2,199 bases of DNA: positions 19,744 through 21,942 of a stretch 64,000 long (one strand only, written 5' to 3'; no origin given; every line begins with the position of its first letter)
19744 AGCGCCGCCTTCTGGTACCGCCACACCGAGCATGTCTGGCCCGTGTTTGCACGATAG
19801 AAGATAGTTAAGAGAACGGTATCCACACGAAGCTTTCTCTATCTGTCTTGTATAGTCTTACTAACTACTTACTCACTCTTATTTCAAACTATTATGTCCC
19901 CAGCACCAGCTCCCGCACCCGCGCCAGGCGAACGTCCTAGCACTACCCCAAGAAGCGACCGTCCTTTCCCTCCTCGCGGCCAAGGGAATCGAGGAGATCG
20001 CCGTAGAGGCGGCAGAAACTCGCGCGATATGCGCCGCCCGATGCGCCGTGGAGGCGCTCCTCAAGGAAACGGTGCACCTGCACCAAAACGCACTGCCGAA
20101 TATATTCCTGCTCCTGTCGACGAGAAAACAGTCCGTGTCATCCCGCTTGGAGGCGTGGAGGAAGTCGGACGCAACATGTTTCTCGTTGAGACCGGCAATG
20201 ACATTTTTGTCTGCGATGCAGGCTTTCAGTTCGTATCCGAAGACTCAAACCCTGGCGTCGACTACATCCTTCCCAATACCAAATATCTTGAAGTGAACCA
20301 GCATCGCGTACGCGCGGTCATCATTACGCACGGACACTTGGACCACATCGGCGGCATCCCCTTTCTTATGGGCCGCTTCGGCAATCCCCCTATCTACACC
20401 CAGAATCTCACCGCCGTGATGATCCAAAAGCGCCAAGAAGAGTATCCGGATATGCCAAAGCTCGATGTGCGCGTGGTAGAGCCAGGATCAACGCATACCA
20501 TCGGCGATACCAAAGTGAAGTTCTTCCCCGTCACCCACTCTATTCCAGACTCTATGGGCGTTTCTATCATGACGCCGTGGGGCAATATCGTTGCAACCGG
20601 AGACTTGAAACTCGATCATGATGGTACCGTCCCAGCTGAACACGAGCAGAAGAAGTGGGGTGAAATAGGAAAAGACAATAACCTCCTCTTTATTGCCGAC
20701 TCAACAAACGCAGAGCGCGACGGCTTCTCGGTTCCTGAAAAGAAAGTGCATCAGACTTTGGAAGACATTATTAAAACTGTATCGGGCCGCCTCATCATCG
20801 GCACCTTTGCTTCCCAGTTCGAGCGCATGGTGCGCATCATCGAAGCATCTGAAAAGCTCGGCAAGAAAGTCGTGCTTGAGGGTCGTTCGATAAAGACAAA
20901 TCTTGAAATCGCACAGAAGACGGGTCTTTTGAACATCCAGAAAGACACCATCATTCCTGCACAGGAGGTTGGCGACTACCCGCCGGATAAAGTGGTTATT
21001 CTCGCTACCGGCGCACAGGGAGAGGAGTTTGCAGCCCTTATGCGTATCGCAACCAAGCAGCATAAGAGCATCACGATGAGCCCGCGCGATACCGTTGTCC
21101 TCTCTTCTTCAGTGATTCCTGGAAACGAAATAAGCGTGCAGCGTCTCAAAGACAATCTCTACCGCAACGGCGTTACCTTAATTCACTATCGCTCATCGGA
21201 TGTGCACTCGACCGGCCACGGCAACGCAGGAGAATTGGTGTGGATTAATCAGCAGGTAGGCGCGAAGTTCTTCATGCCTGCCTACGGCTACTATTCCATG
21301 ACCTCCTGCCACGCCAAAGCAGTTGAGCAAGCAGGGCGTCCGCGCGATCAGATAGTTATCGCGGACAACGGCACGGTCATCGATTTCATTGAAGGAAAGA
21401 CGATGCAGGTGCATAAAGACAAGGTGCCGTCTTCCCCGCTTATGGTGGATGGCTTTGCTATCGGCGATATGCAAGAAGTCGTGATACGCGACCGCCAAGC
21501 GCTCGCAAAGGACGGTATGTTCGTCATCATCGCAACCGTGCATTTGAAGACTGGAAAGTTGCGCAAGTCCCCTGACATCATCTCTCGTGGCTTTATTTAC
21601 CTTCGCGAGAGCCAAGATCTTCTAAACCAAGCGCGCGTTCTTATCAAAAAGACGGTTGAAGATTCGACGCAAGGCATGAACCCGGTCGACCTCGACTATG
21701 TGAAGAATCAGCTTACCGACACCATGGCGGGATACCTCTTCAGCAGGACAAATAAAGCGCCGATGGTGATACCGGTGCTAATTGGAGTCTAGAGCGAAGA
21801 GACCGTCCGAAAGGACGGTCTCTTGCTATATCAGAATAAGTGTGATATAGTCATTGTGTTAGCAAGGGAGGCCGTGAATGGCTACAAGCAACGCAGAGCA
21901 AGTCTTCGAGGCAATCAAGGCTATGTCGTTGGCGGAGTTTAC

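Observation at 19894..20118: RNase J carries a ~75-aa N-terminal Pro/Arg/Gly-rich low-complexity tail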

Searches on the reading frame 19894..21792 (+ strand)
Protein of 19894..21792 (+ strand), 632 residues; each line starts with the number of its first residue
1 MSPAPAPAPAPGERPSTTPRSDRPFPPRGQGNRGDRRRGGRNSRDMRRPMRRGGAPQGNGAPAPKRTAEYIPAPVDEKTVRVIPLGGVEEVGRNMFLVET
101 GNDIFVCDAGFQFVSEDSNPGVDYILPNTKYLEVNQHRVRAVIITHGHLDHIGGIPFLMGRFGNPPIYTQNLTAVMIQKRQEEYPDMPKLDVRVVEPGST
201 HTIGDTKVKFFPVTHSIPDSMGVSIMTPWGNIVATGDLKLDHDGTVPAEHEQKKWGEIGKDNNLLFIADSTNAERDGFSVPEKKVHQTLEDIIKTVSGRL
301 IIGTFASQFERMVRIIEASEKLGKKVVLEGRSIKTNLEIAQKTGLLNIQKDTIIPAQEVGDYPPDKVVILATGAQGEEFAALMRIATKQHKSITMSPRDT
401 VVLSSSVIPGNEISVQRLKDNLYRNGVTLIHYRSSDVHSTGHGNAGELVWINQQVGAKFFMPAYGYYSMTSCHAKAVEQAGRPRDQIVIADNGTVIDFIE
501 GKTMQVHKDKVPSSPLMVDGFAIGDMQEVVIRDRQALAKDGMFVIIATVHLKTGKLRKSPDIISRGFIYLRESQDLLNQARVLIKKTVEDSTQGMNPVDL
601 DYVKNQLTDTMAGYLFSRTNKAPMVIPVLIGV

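Call 6: search_protein_families(library=pfam, proteins=[window:19894-21792:+])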
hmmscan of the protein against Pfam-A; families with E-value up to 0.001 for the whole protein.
window:19894-21792:+ (632 aa): 4 families
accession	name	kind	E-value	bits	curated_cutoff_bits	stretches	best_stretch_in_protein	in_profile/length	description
PF22505.1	RNase_J_b_CASP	-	8.9e-42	142.3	27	1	298-422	2-126/126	Ribonuclease J, beta-CASP domain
PF17770.6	RNase_J_C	-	7.2e-23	81.9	23.8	1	530-631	1-101/102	Ribonuclease J C-terminal domain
PF00753.33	Lactamase_B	-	1.3e-14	55.1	22.7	1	91-240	4-152/196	Metallo-beta-lactamase superfamily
PF12706.13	Lactamase_B_2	-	3e-12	47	27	1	135-242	27-147/200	Beta-lactamase superfamily domain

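Call 7: search_protein_families(library=ncbifam, proteins=[window:19894-21792:+])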
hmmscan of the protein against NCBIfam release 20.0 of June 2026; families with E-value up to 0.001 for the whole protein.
window:19894-21792:+ (632 aa): 16 families
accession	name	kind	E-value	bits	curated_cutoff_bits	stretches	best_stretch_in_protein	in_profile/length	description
NF047419.1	RNase_J1_RnjA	exception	2.5e-166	554.6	820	1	80-630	2-547/549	ribonuclease J1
TIGR00649.1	MG423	subfamily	1.7e-145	485.5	400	1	80-629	1-545/546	RNase J family beta-CASP ribonuclease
TIGR03675.1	arCOG00543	equivalog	1.2e-18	66.7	580.2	1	75-306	170-411/631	beta-CASP ribonuclease aCPSF1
NF012229.1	bla_class_B_core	domain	5.2e-10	39.6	100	1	86-212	8-124/139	metallo-beta-lactamase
NF002553.0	PRK02113.1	equivalog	9.2e-09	35.1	386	1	131-223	59-159/252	MBL fold metallo-hydrolase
TIGR04122.1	Xnuc_lig_assoc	equivalog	6.4e-06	25.2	325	1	138-246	23-117/326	ligase-associated DNA damage response exonuclease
NF045584.1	cas14_MBL_CASP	equivalog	7.7e-06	24.5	800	1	82-169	3-81/612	type VII CRISPR-associated protein Cas14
NF008887.0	PRK11921.1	equivalog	1.2e-05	24.3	635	1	133-223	66-152/396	anaerobic nitric oxide reductase flavorubredoxin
NF000469.2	CAR_gen_B3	exception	5.8e-05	22.2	500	1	120-208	94-187/311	CAR family subclass B3 metallo-beta-lactamase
TIGR03413.1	GSH_gloB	equivalog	6.9e-05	22.3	200.8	1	128-176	33-80/248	hydroxyacylglutathione hydrolase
NF033088.2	bla_subclass_B1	equivalog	8.6e-05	22.3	200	1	90-187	28-115/217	subclass B1 metallo-beta-lactamase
NF001911.0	PRK00685.1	equivalog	0.00013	21.5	144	1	132-244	34-142/228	metal-dependent hydrolase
NF047974.1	blaCOR_B1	exception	0.0002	20.7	450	1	94-193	63-152/245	COR family subclass B1 metallo-beta-lactamase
TIGR02651.1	RNase_Z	equivalog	0.00035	19.7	292.95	1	133-217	46-140/302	ribonuclease Z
NF000801.0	PRK00055.1-3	equivalog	0.00053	19.1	252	0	132-218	47-146/307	ribonuclease Z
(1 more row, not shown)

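Call 9: find_homologous_proteins(query=window:19894-21792:+, max_evalue=1e-50)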
Query window:19894-21792:+ (632 aa): 7995 proteins with E <= 1e-50 among 8000 candidates; the best 120 are listed.
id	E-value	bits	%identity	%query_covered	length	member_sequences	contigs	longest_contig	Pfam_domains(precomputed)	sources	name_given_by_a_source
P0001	0.0e+0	1327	100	93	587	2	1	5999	PF17770.8,PF12706.14,PF22505.2,PF23023.2,PF00753.34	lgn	-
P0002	0.0e+0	1224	91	92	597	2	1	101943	PF17770.8,PF12706.14,PF22505.2,PF23023.2,PF00753.34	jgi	-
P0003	0.0e+0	1202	90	92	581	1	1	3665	PF17770.8,PF12706.14,PF22505.2,PF23023.2,PF00753.34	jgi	jgi:ribonuclease J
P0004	0.0e+0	1199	88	92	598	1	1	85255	PF17770.8,PF12706.14,PF22505.2,PF00753.34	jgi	jgi:ribonuclease J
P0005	0.0e+0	1196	88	90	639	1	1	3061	PF17770.8,PF12706.14,PF22505.2,PF23023.2,PF00753.34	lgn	-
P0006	0.0e+0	1180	83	97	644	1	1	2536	PF17770.8,PF12706.14,PF22505.2,PF23023.2,PF00753.34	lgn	-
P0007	0.0e+0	1178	85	92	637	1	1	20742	PF17770.8,PF12706.14,PF22505.2,PF23023.2,PF00753.34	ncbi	ncbi:MAG: ribonuclease J [Minisyncoccia bacterium]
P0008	0.0e+0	1177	88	93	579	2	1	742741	PF17770.8,PF12706.14,PF22505.2,PF23023.2,PF00753.34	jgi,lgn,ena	-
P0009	0.0e+0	1176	82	94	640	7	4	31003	PF17770.8,PF12706.14,PF22505.2,PF23023.2,PF00753.34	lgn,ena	-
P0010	0.0e+0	1174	84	93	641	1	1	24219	PF17770.8,PF12706.14,PF22505.2,PF23023.2,PF00753.34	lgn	-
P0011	0.0e+0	1173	86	94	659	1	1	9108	PF17770.8,PF12706.14,PF22505.2,PF23023.2,PF00753.34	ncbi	-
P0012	0.0e+0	1172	84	96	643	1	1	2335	PF17770.8,PF12706.14,PF22505.2,PF23023.2,PF00753.34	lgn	-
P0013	0.0e+0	1171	81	99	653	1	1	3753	PF17770.8,PF12706.14,PF22505.2,PF23023.2,PF00753.34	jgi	jgi:ribonuclease J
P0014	0.0e+0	1171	83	99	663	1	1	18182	PF17770.8,PF12706.14,PF22505.2,PF23023.2,PF00753.34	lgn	-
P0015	0.0e+0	1164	80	99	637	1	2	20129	PF17770.8,PF12706.14,PF22505.2,PF00753.34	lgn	-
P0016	0.0e+0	1164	81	100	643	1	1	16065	PF17770.8,PF12706.14,PF22505.2,PF23023.2,PF00753.34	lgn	-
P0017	0.0e+0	1161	85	91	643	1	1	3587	PF17770.8,PF12706.14,PF22505.2,PF23023.2,PF00753.34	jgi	jgi:ribonuclease J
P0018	0.0e+0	1159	85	93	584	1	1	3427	PF17770.8,PF12706.14,PF22505.2,PF23023.2,PF00753.34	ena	-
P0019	0.0e+0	1158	83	94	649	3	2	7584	PF17770.8,PF12706.14,PF22505.2,PF23023.2,PF00753.34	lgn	-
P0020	0.0e+0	1156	87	92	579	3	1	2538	PF17770.8,PF12706.14,PF22505.2,PF23023.2,PF00753.34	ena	-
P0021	0.0e+0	1156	81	97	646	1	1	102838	PF17770.8,PF12706.14,PF22505.2,PF00753.34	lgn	-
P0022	0.0e+0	1154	82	94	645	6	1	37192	PF17770.8,PF12706.14,PF22505.2,PF00753.34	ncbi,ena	-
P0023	0.0e+0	1153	79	100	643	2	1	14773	PF17770.8,PF12706.14,PF22505.2,PF23023.2,PF00753.34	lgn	-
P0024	0.0e+0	1152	79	98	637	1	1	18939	PF17770.8,PF12706.14,PF22505.2,PF00753.34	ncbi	-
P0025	0.0e+0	1147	78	99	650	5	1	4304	PF17770.8,PF12706.14,PF22505.2,PF00753.34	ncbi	-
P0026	0.0e+0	1147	83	91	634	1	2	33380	PF17770.8,PF12706.14,PF22505.2,PF00753.34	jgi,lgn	-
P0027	0.0e+0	1145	83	94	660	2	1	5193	PF17770.8,PF12706.14,PF22505.2,PF00753.34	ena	-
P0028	0.0e+0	1144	82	94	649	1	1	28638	PF17770.8,PF12706.14,PF22505.2,PF23023.2,PF00753.34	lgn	-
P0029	0.0e+0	1143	79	100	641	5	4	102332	PF17770.8,PF12706.14,PF22505.2,PF23023.2,PF00753.34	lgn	-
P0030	0.0e+0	1143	82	94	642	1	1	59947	PF17770.8,PF12706.14,PF22505.2,PF00753.34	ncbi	-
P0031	0.0e+0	1142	83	91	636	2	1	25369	PF17770.8,PF12706.14,PF22505.2,PF23023.2,PF00753.34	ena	-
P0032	0.0e+0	1136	81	95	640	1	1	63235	PF17770.8,PF12706.14,PF22505.2,PF23023.2,PF00753.34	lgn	-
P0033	0.0e+0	1136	85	91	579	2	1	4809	PF17770.8,PF12706.14,PF22505.2,PF23023.2,PF00753.34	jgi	-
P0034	0.0e+0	1136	83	91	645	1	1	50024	PF17770.8,PF12706.14,PF22505.2,PF00753.34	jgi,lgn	-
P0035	0.0e+0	1136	85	92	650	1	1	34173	PF17770.8,PF12706.14,PF22505.2,PF00753.34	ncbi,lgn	-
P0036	0.0e+0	1135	81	94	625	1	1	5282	PF17770.8,PF12706.14,PF22505.2,PF00753.34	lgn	-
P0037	0.0e+0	1134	81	94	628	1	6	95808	PF17770.8,PF12706.14,PF22505.2,PF00753.34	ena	-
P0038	0.0e+0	1133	80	94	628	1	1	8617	PF17770.8,PF12706.14,PF22505.2,PF00753.34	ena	-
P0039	0.0e+0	1129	80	94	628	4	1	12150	PF17770.8,PF12706.14,PF22505.2,PF00753.34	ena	-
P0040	0.0e+0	1129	81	94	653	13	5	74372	PF17770.8,PF12706.14,PF22505.2,PF00753.34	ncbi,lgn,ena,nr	ncbi:MAG: ribonuclease J [Candidatus Pacebacteria bacterium]|nr:ribonuclease J [Candidatus Paceibact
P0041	0.0e+0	1129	83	93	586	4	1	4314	PF17770.8,PF12706.14,PF22505.2,PF23023.2,PF00753.34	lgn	-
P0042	0.0e+0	1126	84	92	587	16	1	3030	PF17770.8,PF12706.14,PF22505.2,PF23023.2,PF00753.34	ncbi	-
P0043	0.0e+0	1121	81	91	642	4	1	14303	PF17770.8,PF12706.14,PF22505.2,PF00753.34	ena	-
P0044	0.0e+0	1120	80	92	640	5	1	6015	PF17770.8,PF12706.14,PF22505.2,PF23023.2,PF00753.34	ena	-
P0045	0.0e+0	1119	80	94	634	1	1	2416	PF17770.8,PF12706.14,PF22505.2,PF23023.2,PF00753.34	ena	-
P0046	0.0e+0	1119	80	94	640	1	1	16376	PF17770.8,PF12706.14,PF22505.2,PF23023.2,PF00753.34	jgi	-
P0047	0.0e+0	1118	76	96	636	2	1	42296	PF17770.8,PF12706.14,PF22505.2,PF23023.2,PF00753.34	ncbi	-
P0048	0.0e+0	1117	82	93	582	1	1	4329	PF17770.8,PF12706.14,PF22505.2,PF23023.2,PF00753.34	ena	-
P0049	0.0e+0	1117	80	94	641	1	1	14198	PF17770.8,PF12706.14,PF22505.2,PF23023.2,PF00753.34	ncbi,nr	ncbi:MAG TPA: ribonuclease J [Candidatus Paceibacterota bacterium]|nr:ribonuclease J [Candidatus Pac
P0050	0.0e+0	1114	77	98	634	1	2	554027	PF17770.8,PF12706.14,PF22505.2,PF23023.2,PF00753.34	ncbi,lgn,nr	ncbi:ribonuclease J [Patescibacteria group bacterium]|nr:ribonuclease J [Patescibacteria group bacte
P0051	0.0e+0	1113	76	100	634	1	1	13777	PF17770.8,PF12706.14,PF22505.2,PF23023.2,PF00753.34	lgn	-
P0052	0.0e+0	1112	78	100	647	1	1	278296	PF17770.8,PF12706.14,PF22505.2,PF00753.34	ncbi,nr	ncbi:MAG: Zn-dependent hydrolase, ribonuclease [Parcubacteria group bacterium]|nr:Zn-dependent hydro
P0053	0.0e+0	1110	81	93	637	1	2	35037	PF17770.8,PF12706.14,PF22505.2,PF23023.2,PF00753.34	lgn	-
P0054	0.0e+0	1110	77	98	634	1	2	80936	PF17770.8,PF12706.14,PF22505.2,PF23023.2,PF00753.34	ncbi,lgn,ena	ncbi:MAG: ribonuclease J [Patescibacteria group bacterium]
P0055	0.0e+0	1108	76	98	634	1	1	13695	PF17770.8,PF12706.14,PF22505.2,PF23023.2,PF00753.34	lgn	-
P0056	0.0e+0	1106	77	98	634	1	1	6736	PF17770.8,PF12706.14,PF22505.2,PF23023.2,PF00753.34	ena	-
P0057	0.0e+0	1105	80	93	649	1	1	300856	PF17770.8,PF12706.14,PF22505.2,PF23023.2,PF00753.34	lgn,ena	-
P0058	0.0e+0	1104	76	100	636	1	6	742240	PF17770.8,PF12706.14,PF22505.2,PF23023.2,PF00753.34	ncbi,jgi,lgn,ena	-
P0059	0.0e+0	1104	81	93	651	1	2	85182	PF17770.8,PF12706.14,PF22505.2,PF23023.2,PF00753.34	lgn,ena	-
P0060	0.0e+0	1104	80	93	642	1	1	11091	PF17770.8,PF12706.14,PF22505.2,PF00753.34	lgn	-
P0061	0.0e+0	1102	77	98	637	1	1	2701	PF17770.8,PF12706.14,PF22505.2,PF00753.34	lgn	-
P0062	0.0e+0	1101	80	90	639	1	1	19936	PF17770.8,PF12706.14,PF22505.2,PF23023.2,PF00753.34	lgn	-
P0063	0.0e+0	1101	80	90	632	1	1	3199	PF17770.8,PF12706.14,PF22505.2,PF23023.2,PF00753.34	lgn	-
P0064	0.0e+0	1100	78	97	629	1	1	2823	PF17770.8,PF12706.14,PF22505.2,PF23023.2,PF00753.34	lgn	-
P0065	0.0e+0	1100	77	99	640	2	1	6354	PF17770.8,PF12706.14,PF22505.2,PF23023.2,PF00753.34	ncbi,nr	ncbi:RNase J family beta-CASP ribonuclease [Patescibacteria group bacterium]|nr:RNase J family beta-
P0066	0.0e+0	1099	78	93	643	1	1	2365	PF17770.8,PF12706.14,PF22505.2,PF23023.2,PF00753.34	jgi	-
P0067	0.0e+0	1099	77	98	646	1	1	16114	PF17770.8,PF12706.14,PF22505.2,PF23023.2,PF00753.34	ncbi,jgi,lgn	-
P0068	0.0e+0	1098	79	98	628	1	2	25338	PF17770.8,PF12706.14,PF22505.2,PF23023.2,PF00753.34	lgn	-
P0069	0.0e+0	1097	79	94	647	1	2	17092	PF17770.8,PF12706.14,PF22505.2,PF23023.2,PF00753.34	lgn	-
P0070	0.0e+0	1097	76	99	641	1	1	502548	PF17770.8,PF12706.14,PF22505.2,PF23023.2,PF00753.34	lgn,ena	-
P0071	0.0e+0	1096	78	94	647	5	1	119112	PF17770.8,PF12706.14,PF22505.2,PF23023.2,PF00753.34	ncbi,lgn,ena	-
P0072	0.0e+0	1096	77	99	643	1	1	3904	PF17770.8,PF12706.14,PF22505.2,PF00753.34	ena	-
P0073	0.0e+0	1095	80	93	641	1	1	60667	PF17770.8,PF12706.14,PF22505.2,PF00753.34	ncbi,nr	ncbi:MAG TPA: ribonuclease J [Candidatus Paceibacterota bacterium]|nr:ribonuclease J [Candidatus Pac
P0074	0.0e+0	1095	79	93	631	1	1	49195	PF17770.8,PF12706.14,PF22505.2,PF23023.2,PF00753.34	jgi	jgi:ribonuclease J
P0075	0.0e+0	1095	79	94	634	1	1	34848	PF17770.8,PF12706.14,PF22505.2,PF23023.2,PF00753.34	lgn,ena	-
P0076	0.0e+0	1094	76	98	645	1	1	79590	PF17770.8,PF12706.14,PF22505.2,PF23023.2,PF00753.34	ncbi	-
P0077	0.0e+0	1094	79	94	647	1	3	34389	PF17770.8,PF12706.14,PF22505.2,PF23023.2,PF00753.34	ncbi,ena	-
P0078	0.0e+0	1094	79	93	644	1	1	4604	PF17770.8,PF12706.14,PF22505.2,PF23023.2,PF00753.34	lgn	-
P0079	0.0e+0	1094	77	97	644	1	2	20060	PF17770.8,PF12706.14,PF22505.2,PF23023.2,PF00753.34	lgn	-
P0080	0.0e+0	1093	79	92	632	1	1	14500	PF17770.8,PF12706.14,PF22505.2,PF23023.2,PF00753.34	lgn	-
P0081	0.0e+0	1093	81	94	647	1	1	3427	PF17770.8,PF12706.14,PF22505.2,PF23023.2,PF00753.34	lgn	-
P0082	0.0e+0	1093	78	93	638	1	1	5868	PF17770.8,PF12706.14,PF22505.2,PF23023.2,PF00753.34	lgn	-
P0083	0.0e+0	1092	79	96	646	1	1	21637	PF17770.8,PF12706.14,PF22505.2,PF00753.34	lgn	-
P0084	0.0e+0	1092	76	97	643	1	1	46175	PF17770.8,PF12706.14,PF22505.2,PF23023.2,PF00753.34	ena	-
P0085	0.0e+0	1092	77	100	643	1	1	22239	PF17770.8,PF12706.14,PF22505.2,PF23023.2,PF00753.34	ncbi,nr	ncbi:MAG: Zn-dependent hydrolase, ribonuclease [Parcubacteria group bacterium]|nr:Zn-dependent hydro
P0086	0.0e+0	1091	80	93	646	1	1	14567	PF17770.8,PF12706.14,PF22505.2,PF00753.34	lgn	-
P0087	0.0e+0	1091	75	98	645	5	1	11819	PF17770.8,PF12706.14,PF22505.2,PF00753.34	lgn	-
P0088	0.0e+0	1091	79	93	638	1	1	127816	PF17770.8,PF12706.14,PF22505.2,PF23023.2,PF00753.34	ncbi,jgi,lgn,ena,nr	ncbi:MAG TPA: ribonuclease J [Candidatus Paceibacterota bacterium]|nr:ribonuclease J [Candidatus Pac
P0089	0.0e+0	1090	77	99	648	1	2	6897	PF17770.8,PF12706.14,PF22505.2,PF23023.2,PF00753.34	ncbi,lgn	-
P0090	0.0e+0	1090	78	98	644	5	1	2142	PF17770.8,PF12706.14,PF22505.2,PF23023.2,PF00753.34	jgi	jgi:ribonuclease J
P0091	0.0e+0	1090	78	94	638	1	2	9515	PF17770.8,PF12706.14,PF22505.2,PF00753.34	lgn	-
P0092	0.0e+0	1090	79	90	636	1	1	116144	PF17770.8,PF12706.14,PF22505.2,PF23023.2,PF00753.34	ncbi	-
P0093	0.0e+0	1089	77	95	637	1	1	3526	PF17770.8,PF12706.14,PF22505.2,PF00753.34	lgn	-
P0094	0.0e+0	1088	79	94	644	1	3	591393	PF17770.8,PF12706.14,PF22505.2,PF23023.2,PF00753.34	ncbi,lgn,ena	-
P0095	0.0e+0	1088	78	93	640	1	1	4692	PF17770.8,PF12706.14,PF22505.2,PF23023.2,PF00753.34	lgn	-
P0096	0.0e+0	1088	75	100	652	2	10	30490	PF17770.8,PF12706.14,PF22505.2,PF23023.2,PF00753.34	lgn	-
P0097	0.0e+0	1088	76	99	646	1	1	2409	PF17770.8,PF12706.14,PF22505.2,PF00753.34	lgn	-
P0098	0.0e+0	1087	78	94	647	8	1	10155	PF17770.8,PF12706.14,PF22505.2,PF23023.2,PF00753.34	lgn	-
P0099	0.0e+0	1087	74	100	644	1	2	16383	PF17770.8,PF12706.14,PF22505.2,PF00753.34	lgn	-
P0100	0.0e+0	1086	78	93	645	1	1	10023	PF17770.8,PF12706.14,PF22505.2,PF23023.2,PF00753.34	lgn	-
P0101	0.0e+0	1086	75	100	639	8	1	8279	PF17770.8,PF12706.14,PF22505.2,PF00753.34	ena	-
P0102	0.0e+0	1086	81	91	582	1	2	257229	PF17770.8,PF12706.14,PF22505.2,PF23023.2,PF00753.34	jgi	-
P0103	0.0e+0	1085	76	97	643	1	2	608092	PF17770.8,PF12706.14,PF22505.2,PF23023.2,PF00753.34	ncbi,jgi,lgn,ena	-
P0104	0.0e+0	1085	76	97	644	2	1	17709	PF17770.8,PF12706.14,PF22505.2,PF23023.2,PF00753.34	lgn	-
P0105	0.0e+0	1084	77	98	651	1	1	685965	PF17770.8,PF12706.14,PF22505.2,PF23023.2,PF00753.34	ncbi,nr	ncbi:MAG: ribonuclease J [Parcubacteria bacterium C7867-004]|nr:MAG: ribonuclease J [Parcubacteria b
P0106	0.0e+0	1084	74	98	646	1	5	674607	PF17770.8,PF12706.14,PF22505.2,PF23023.2,PF00753.34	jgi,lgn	-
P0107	0.0e+0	1084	73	100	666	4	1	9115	PF17770.8,PF12706.14,PF22505.2,PF00753.34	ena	-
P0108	0.0e+0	1084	75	98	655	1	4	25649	PF17770.8,PF12706.14,PF22505.2,PF00753.34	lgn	-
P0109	0.0e+0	1084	78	93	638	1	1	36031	PF17770.8,PF12706.14,PF22505.2,PF23023.2,PF00753.34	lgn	-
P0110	0.0e+0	1083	76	96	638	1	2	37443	PF17770.8,PF12706.14,PF22505.2,PF00753.34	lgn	-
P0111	0.0e+0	1083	80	94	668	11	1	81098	PF17770.8,PF12706.14,PF22505.2,PF00753.34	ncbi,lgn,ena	-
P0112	0.0e+0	1083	76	100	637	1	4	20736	PF17770.8,PF12706.14,PF22505.2,PF23023.2,PF00753.34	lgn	-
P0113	0.0e+0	1083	74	98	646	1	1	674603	PF17770.8,PF12706.14,PF22505.2,PF23023.2,PF00753.34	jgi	-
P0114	0.0e+0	1083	78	91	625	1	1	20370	PF17770.8,PF12706.14,PF22505.2,PF23023.2,PF00753.34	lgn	-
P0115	0.0e+0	1083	75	98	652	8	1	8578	PF17770.8,PF12706.14,PF22505.2,PF23023.2,PF00753.34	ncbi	-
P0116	0.0e+0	1082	78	94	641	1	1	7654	PF17770.8,PF12706.14,PF22505.2,PF23023.2,PF00753.34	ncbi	ncbi:MAG TPA: ribonuclease J [Candidatus Paceibacterota bacterium]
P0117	0.0e+0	1082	76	99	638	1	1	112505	PF17770.8,PF12706.14,PF22505.2,PF23023.2,PF00753.34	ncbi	-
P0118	0.0e+0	1082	82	89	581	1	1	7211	PF17770.8,PF12706.14,PF22505.2,PF23023.2,PF00753.34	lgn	-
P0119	0.0e+0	1082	76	98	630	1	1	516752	PF17770.8,PF12706.14,PF22505.2,PF00753.34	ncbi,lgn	-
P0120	0.0e+0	1081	75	99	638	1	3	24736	PF17770.8,PF12706.14,PF22505.2,PF23023.2,PF00753.34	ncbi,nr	ncbi:ribonuclease J [Patescibacteria group bacterium]|nr:ribonuclease J [Patescibacteria group bacte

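Call 21: find_encoding_contigs(protein=P0002, flank=3000, max_places=2)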
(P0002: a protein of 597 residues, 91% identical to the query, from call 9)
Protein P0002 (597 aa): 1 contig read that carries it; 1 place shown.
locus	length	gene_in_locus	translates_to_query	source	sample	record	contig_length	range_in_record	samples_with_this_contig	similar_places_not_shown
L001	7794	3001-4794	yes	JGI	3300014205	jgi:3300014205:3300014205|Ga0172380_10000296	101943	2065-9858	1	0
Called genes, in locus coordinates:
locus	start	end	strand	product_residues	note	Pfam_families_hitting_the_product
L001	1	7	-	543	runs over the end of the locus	PF00118:Cpn60_TCP1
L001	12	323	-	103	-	PF00166:Cpn10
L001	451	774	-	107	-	-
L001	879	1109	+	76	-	PF03840:SecG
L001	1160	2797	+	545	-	PF00496:SBP_bac_5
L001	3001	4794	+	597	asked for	PF00753:Lactamase_B, PF12706:Lactamase_B_2, PF23023:Anti-Pycsar_Apyc1 (faint), PF22505:RNase_J_b_CASP, PF17770:RNase_J_C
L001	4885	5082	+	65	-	-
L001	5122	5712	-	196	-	-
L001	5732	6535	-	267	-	PF00730:HhH-GPD, PF00633:HHH (weak)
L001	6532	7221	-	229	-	PF00702:Hydrolase, PF12710:HAD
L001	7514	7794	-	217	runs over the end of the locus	PF00730:HhH-GPD, PF00633:HHH (weak)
